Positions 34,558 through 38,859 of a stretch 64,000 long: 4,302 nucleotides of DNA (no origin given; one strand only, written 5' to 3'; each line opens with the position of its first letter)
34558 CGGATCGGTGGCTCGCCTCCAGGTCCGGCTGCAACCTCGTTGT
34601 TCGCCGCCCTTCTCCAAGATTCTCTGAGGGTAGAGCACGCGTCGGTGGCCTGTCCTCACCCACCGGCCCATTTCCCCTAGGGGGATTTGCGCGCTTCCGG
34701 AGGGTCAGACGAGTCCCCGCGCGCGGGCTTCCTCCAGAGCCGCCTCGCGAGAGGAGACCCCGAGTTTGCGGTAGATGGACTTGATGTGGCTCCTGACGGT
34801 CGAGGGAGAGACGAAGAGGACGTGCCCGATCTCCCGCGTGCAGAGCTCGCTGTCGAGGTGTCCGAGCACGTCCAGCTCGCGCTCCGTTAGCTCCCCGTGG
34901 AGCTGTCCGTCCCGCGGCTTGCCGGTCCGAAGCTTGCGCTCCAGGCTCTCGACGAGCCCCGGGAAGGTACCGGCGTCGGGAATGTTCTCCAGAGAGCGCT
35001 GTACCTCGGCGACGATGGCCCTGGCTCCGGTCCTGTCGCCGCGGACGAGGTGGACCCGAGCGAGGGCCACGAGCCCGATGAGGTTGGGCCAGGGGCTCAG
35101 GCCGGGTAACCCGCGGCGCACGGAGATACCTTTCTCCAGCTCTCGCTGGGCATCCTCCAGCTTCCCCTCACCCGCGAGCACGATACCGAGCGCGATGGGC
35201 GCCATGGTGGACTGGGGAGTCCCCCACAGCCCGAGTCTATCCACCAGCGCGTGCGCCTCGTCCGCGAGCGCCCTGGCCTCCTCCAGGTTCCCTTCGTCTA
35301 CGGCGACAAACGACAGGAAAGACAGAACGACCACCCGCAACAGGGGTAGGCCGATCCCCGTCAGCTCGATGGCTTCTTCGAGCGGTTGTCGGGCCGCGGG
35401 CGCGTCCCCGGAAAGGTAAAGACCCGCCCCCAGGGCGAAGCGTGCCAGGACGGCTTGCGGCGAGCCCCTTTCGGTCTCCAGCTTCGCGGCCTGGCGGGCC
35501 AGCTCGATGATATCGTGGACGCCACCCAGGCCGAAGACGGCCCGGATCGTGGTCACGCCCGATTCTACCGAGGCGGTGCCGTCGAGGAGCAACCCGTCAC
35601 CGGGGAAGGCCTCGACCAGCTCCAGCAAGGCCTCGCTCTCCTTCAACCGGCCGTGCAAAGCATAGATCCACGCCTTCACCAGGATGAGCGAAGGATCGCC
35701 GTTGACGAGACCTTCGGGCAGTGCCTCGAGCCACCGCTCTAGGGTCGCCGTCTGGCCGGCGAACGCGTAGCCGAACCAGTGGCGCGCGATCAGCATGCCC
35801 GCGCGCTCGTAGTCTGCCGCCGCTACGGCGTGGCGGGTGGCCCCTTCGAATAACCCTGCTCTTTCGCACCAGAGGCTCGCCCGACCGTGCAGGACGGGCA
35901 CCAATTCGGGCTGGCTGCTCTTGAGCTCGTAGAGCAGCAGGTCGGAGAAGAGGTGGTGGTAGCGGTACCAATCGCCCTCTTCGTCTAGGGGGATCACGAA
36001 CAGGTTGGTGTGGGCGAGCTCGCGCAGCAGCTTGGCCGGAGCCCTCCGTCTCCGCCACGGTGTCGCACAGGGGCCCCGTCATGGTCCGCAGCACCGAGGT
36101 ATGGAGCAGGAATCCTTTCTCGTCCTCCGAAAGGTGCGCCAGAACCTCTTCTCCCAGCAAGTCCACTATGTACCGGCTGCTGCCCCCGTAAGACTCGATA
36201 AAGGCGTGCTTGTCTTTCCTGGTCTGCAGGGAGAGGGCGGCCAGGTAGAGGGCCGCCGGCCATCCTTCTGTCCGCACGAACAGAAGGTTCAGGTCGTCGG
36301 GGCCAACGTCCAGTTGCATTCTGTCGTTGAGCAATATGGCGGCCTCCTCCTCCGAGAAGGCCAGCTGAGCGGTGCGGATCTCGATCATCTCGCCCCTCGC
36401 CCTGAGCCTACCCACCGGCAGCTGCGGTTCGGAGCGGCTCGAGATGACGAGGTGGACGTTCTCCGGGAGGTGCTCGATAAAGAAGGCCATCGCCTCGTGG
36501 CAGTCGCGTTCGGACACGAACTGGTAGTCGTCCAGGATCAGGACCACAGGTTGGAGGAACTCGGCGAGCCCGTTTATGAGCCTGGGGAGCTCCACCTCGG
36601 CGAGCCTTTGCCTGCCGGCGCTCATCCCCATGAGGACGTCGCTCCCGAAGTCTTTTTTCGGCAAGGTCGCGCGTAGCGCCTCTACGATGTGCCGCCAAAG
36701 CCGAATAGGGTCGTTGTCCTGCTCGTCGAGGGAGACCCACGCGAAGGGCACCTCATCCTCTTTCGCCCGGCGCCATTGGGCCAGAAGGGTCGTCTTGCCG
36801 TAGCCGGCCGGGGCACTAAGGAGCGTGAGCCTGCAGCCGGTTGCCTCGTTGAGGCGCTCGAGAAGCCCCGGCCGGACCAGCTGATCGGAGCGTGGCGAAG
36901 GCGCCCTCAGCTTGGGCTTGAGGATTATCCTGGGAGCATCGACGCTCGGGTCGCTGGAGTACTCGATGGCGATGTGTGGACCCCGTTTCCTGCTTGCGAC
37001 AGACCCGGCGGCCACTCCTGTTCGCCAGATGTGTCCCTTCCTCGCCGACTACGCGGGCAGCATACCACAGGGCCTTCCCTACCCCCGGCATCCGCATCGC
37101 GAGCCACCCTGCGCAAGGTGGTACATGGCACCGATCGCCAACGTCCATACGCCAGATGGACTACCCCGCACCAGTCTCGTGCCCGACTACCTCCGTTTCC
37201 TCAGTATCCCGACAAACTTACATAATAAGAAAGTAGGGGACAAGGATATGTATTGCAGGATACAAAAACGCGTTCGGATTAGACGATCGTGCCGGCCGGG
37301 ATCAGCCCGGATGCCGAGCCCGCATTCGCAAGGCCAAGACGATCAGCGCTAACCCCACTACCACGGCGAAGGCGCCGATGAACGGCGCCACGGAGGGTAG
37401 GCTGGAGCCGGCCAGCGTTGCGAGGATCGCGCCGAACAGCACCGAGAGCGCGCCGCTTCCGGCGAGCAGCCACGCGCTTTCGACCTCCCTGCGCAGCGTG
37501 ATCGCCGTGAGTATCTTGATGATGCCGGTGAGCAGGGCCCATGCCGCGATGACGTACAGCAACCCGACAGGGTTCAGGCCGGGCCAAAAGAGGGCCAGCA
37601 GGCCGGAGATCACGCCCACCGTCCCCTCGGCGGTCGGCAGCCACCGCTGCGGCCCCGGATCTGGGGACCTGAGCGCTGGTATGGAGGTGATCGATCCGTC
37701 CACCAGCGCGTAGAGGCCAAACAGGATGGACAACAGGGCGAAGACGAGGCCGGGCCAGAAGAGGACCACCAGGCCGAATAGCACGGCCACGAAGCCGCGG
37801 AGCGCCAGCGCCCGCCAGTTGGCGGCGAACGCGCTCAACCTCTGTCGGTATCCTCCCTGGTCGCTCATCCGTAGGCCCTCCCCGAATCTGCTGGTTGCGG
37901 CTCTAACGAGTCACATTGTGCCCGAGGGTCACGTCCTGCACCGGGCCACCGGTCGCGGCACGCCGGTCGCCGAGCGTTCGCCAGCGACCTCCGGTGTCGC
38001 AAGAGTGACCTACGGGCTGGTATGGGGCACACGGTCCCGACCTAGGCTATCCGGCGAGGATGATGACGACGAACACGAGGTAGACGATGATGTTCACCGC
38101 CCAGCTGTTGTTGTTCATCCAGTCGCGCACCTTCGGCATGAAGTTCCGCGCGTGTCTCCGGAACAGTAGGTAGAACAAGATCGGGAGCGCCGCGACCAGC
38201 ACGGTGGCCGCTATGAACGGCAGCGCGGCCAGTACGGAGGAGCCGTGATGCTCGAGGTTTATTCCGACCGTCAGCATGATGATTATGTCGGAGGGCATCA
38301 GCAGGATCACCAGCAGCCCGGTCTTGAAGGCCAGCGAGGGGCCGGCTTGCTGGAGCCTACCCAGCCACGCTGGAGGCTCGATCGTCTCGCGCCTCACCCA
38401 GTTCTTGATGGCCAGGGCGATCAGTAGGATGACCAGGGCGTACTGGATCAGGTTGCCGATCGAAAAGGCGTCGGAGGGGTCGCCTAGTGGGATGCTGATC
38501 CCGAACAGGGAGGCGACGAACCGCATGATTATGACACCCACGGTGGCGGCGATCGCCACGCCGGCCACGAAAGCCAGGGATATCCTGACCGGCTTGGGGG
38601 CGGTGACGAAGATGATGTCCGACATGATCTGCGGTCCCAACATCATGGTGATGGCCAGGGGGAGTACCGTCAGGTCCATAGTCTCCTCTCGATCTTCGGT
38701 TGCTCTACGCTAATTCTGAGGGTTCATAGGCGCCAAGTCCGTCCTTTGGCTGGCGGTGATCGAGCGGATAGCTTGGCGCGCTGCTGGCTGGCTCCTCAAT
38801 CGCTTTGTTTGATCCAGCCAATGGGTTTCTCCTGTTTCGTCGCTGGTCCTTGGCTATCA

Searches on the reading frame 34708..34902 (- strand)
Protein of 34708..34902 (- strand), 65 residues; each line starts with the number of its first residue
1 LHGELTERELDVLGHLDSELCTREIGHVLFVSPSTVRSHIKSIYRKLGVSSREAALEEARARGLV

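Call 41: search_solved_structures(query=window:34708-34902:-, max_evalue=0.001)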
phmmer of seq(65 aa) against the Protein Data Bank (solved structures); distinct sequences matched with E-value up to 0.001: 8.
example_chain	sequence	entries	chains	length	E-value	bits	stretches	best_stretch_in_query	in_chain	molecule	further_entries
4yn8_A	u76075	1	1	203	2.1e-09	40.6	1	5-64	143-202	Response regulator ChrA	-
1fse_A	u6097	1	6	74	1.5e-07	34.7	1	5-59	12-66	GERE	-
7x1k_A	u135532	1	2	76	7.2e-07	32.6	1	5-63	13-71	Chemotaxis protein CheY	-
6jqs_A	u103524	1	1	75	1.1e-05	28.9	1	5-59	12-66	DNA-binding response regulator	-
4wt0_B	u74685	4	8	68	2.2e-05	28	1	1-63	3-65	Response regulator receiver domain protein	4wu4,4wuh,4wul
4wsz_A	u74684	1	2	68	3e-05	27.5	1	1-63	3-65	Response regulator receiver domain protein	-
5hev_A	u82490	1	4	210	4.7e-05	26.9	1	1-64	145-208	Response regulator protein VraR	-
3kln_A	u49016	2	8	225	0.00011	25.8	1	2-57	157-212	Transcriptional regulator, LuxR family | Transcriptional regulator VpsT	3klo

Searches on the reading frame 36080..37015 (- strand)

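Call 20: search_protein_families(library=pfam, proteins=[window:36080-37015:-], max_evalue=0.01)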
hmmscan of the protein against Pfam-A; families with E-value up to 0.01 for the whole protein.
window:36080-37015:- (312 aa): 4 families
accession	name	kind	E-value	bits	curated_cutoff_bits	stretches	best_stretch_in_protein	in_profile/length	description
PF13401.12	AAA_22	-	5.1e-08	33.7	27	1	60-178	4-103/130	AAA domain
PF13191.12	AAA_16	-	2.4e-07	31.8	32.6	1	51-190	15-165/167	AAA ATPase domain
PF25199.1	nSTAND_NTPase5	-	0.00045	20.5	34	1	54-81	34-61/145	Novel STAND NTPase 5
PF05729.18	NACHT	-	0.0078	16.5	26.7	0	64-229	3-160/167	NACHT domain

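Call 56: search_protein_families(library=ncbifam, proteins=[window:36080-37015:-], max_evalue=0.01)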
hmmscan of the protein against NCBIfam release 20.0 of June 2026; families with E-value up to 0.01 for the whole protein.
window:36080-37015:- (312 aa): 1 family
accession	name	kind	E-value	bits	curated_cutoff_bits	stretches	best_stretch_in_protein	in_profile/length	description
NF003420.0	PRK04841.1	equivalog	2.2e-66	224.5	537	1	32-312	3-280/903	HTH-type transcriptional regulator MalT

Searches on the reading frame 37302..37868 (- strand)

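Call 21: search_protein_families(library=pfam, proteins=[window:37302-37868:-], max_evalue=0.01)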
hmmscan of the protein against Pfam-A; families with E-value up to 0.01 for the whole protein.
window:37302-37868:- (188 aa): 1 family
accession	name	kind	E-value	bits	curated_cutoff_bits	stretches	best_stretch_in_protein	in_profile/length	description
PF03729.18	DUF308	-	2.9e-21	76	25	3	81-150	2-72/73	Short repeat of unknown function (DUF308)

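Call 56: search_protein_families(library=ncbifam, proteins=[window:37302-37868:-], max_evalue=0.01)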
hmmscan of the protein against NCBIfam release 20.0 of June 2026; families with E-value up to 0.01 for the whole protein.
window:37302-37868:- (188 aa): 0 families

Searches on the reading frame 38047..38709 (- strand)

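Call 21: search_protein_families(library=pfam, proteins=[window:38047-38709:-], max_evalue=0.01)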
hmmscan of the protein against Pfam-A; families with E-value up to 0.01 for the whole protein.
window:38047-38709:- (220 aa): 1 family
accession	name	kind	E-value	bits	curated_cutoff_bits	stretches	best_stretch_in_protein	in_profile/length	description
PF11139.14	SfLAP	-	5.7e-39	134.2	35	1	15-218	1-208/213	Sap, sulfolipid-1-addressing protein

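Call 56: search_protein_families(library=ncbifam, proteins=[window:38047-38709:-], max_evalue=0.01)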
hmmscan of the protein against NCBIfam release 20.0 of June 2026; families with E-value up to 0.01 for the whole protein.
window:38047-38709:- (220 aa): 0 families
